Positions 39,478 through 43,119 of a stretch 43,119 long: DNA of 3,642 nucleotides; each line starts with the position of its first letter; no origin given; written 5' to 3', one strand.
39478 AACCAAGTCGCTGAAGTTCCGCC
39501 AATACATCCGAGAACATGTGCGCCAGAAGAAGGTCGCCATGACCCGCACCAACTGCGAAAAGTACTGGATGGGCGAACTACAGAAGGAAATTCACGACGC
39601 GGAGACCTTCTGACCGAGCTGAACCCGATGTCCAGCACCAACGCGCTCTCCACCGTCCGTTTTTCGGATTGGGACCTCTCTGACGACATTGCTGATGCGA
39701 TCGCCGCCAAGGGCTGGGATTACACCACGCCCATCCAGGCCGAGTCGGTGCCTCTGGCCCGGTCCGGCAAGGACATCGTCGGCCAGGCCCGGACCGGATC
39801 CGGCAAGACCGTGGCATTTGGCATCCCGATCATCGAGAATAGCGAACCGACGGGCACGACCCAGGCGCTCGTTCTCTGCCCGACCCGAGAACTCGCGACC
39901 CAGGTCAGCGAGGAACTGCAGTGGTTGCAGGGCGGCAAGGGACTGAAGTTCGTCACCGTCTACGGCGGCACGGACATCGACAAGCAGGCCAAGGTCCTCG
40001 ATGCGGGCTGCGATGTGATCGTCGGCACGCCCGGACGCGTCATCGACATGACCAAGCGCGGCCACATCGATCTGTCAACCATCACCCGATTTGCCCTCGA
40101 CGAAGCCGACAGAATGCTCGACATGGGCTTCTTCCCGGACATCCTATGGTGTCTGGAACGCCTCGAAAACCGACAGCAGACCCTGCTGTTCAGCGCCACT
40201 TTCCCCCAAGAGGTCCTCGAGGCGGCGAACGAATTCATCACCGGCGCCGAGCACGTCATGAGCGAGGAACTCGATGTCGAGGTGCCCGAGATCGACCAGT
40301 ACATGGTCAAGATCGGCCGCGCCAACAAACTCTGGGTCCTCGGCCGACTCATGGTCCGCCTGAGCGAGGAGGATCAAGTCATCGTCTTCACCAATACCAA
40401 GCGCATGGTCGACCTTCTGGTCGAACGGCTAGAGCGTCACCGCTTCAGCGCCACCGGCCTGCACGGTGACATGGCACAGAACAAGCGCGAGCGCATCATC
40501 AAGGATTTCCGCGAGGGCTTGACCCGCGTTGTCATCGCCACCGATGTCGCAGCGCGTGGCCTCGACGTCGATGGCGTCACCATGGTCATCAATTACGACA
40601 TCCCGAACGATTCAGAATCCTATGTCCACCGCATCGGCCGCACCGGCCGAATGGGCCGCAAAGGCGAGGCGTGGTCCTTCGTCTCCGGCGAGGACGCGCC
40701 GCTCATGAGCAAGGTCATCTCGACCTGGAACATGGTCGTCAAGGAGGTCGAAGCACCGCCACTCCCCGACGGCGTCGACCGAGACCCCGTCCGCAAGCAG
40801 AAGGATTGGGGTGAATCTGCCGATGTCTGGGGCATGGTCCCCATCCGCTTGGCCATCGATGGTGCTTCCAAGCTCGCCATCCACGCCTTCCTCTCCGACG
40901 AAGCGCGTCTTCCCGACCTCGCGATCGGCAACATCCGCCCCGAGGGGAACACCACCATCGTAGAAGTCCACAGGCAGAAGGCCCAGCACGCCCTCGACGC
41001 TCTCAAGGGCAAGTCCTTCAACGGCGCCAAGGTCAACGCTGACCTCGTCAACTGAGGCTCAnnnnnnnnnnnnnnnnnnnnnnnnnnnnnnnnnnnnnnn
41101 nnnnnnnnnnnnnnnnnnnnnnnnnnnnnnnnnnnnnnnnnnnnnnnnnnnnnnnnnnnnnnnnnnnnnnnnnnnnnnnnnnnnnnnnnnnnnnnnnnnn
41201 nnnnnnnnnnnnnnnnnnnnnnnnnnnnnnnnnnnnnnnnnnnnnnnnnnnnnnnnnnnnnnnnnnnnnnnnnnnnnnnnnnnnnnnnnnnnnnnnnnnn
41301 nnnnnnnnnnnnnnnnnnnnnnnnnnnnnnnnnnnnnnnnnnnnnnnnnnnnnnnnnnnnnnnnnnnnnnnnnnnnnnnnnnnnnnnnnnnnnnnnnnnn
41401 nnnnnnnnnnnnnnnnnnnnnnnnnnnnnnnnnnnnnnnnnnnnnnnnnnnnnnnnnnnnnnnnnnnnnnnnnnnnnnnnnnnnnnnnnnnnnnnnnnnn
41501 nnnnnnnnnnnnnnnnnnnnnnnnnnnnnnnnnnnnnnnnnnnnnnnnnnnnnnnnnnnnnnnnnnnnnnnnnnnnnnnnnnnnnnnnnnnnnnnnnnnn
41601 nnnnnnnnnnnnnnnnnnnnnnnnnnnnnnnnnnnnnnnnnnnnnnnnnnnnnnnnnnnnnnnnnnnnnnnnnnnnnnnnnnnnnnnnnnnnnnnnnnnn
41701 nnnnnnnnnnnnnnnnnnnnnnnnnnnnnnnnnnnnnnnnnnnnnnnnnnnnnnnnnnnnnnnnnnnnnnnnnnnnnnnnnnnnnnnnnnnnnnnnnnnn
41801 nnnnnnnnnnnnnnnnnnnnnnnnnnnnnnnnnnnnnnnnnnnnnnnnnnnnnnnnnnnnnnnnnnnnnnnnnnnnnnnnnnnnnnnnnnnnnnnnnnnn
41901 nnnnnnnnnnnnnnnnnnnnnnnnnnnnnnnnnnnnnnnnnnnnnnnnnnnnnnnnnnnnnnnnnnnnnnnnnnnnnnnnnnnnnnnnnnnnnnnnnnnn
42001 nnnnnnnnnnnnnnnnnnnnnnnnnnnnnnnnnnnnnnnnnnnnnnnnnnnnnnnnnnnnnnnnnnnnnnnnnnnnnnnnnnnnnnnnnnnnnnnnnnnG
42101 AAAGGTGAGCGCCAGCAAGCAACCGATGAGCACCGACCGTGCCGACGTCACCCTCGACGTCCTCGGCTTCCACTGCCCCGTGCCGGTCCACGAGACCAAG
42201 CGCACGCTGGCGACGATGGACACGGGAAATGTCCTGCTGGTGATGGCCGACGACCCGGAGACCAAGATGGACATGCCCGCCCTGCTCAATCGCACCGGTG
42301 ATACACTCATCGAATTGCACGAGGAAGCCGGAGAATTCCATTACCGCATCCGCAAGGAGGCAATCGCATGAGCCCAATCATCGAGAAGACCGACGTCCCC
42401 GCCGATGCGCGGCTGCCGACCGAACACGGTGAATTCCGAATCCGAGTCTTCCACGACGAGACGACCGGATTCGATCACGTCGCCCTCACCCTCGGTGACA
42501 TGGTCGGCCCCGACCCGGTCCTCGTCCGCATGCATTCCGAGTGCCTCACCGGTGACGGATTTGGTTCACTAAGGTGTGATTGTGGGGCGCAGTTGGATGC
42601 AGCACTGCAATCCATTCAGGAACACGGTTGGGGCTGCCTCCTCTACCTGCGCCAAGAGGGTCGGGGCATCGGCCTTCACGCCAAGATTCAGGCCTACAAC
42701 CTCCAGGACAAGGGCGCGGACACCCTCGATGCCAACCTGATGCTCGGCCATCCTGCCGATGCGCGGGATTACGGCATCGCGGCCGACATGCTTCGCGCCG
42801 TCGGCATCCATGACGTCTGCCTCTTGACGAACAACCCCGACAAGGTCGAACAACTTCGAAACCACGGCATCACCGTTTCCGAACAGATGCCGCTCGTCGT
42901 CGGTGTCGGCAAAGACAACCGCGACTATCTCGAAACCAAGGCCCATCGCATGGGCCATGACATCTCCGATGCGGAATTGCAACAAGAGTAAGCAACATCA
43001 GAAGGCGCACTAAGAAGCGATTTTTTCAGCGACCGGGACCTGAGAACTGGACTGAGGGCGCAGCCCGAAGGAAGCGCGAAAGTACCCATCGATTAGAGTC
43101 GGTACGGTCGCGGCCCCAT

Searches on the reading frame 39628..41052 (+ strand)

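Call 90: search_protein_families(library=ncbifam, proteins=[window:39628-41052:+], max_evalue=0.001)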
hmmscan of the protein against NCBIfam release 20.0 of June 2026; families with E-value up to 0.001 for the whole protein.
window:39628-41052:+ (475 aa): 47 families (the best 25 are shown)
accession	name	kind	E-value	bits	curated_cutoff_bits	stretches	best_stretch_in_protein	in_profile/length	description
NF053631.1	RNA_helic_CshA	equivalog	2.1e-126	422.3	646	1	12-378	1-367/434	degradosome RNA helicase CshA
NF008744.0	PRK11776.1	equivalog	3.2e-112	375.5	524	1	9-473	3-458/460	ATP-dependent RNA helicase DbpA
NF003419.0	PRK04837.1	equivalog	6.2e-93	311.8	588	1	4-356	3-364/424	ATP-dependent RNA helicase RhlB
NF053636.1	DDHlcsCsdAPsy1082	equivalog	7.7e-91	305.1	890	1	10-363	3-358/512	DEAD/DEAH box helicase CsdA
NF053710.1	RNA_heli_RhlE2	exception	1.4e-90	304.6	925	1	12-361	3-362/635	RNA helicase RhlE2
NF008394.0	PRK11192.1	equivalog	3e-90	303.2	507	1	10-365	3-364/441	ATP-dependent RNA helicase SrmB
NF008642.0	PRK11634.1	equivalog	5.9e-90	302.4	989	1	10-377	6-374/628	DEAD/DEAH family ATP-dependent RNA helicase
NF002340.1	PRK01297.1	equivalog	2.9e-89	299.5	564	1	11-360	2-361/372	ATP-dependent RNA helicase RhlB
NF003390.0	PRK04537.1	equivalog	3.3e-86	290.6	732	1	4-353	3-362/572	ATP-dependent RNA helicase RhlB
NF007882.0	PRK10590.1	equivalog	2.8e-83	280.4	743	1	12-362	3-359/456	ATP-dependent RNA helicase RhlE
NF053711.1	RNA_heli_RhlE1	exception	5.4e-82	275.9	750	1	12-374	3-370/434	RNA helicase RhlE1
NF010337.0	PRK13766.1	equivalog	7.4e-21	74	610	2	241-343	359-469/781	Hef nuclease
TIGR01389.1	recQ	equivalog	2.7e-20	72.4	640.2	1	35-369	16-345/591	DNA helicase RecQ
TIGR04121.1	DEXH_lig_assoc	equivalog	3.8e-18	64.6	850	1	21-346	3-351/804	ligase-associated DNA damage response DEXH box helicase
TIGR00614.1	recQ_fam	subfamily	4.2e-18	65.4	219.8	1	34-365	13-343/470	RecQ family ATP-dependent DNA helicase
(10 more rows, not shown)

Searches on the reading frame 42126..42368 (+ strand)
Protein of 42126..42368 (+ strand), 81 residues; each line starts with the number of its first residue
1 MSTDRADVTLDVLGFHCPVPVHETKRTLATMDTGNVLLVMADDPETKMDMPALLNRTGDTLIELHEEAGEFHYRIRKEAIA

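Call 90: search_protein_families(library=ncbifam, proteins=[window:42126-42368:+], max_evalue=0.001)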
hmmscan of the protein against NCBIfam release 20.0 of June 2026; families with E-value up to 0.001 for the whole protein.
window:42126-42368:+ (81 aa): 4 families
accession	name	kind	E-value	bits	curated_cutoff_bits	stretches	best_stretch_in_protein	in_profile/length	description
NF001423.0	PRK00299.1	equivalog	1.4e-16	60.1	78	1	4-78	6-80/82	sulfurtransferase TusA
NF008242.0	PRK11018.1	equivalog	1.4e-09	37.5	79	1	3-77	4-78/78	sulfurtransferase-like selenium metabolism protein YedF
TIGR03527.1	selenium_YedF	equivalog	1.5e-05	25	110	1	10-77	1-68/194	sulfurtransferase-like selenium metabolism protein YedF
NF041048.1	TusA_like_YeeD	exception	0.00059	19.5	147.5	1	10-60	4-54/72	thiosulfate utilization sulfurtransferase TsuB/YeeD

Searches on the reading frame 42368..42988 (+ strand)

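Call 90: search_protein_families(library=ncbifam, proteins=[window:42368-42988:+], max_evalue=0.001)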
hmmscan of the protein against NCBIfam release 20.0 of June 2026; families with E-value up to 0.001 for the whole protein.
window:42368-42988:+ (207 aa): 9 families
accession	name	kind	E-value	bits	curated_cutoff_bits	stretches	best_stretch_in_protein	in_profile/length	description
NF006803.0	PRK09311.1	equivalog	4.1e-80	269.6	569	1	12-203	216-408/417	bifunctional 3,4-dihydroxy-2-butanone-4-phosphate synthase/GTP cyclohydrolase II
NF001591.0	PRK00393.1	subfamily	4.1e-80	267.9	148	1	8-201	4-196/199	GTP cyclohydrolase II RibA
TIGR00505.1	ribA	equivalog_domain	1.6e-74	249.6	205.85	1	12-198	4-190/191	GTP cyclohydrolase II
NF006806.0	PRK09319.1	equivalog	5.3e-72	243.2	764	1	12-203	220-413/561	bifunctional 3,4-dihydroxy-2-butanone-4-phosphate synthase/GTP cyclohydrolase II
NF006805.0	PRK09318.1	equivalog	5.4e-68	229.7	486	1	10-202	194-383/387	bifunctional 3,4-dihydroxy-2-butanone-4-phosphate synthase/GTP cyclohydrolase II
NF006456.0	PRK08815.1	equivalog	8.8e-61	206.2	464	1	7-200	178-366/376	GTP cyclohydrolase II RibA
NF010626.1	PRK14019.1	equivalog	6.6e-17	61.5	513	1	12-172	209-359/364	bifunctional 3,4-dihydroxy-2-butanone-4-phosphate synthase/GTP cyclohydrolase II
NF005536.0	PRK07198.1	equivalog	1.5e-09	37.2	403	1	51-176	240-376/419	GTP cyclohydrolase II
NF009132.0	PRK12485.1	equivalog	8.4e-07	28.4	693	1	14-97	212-296/369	bifunctional 3,4-dihydroxy-2-butanone-4-phosphate synthase/GTP cyclohydrolase II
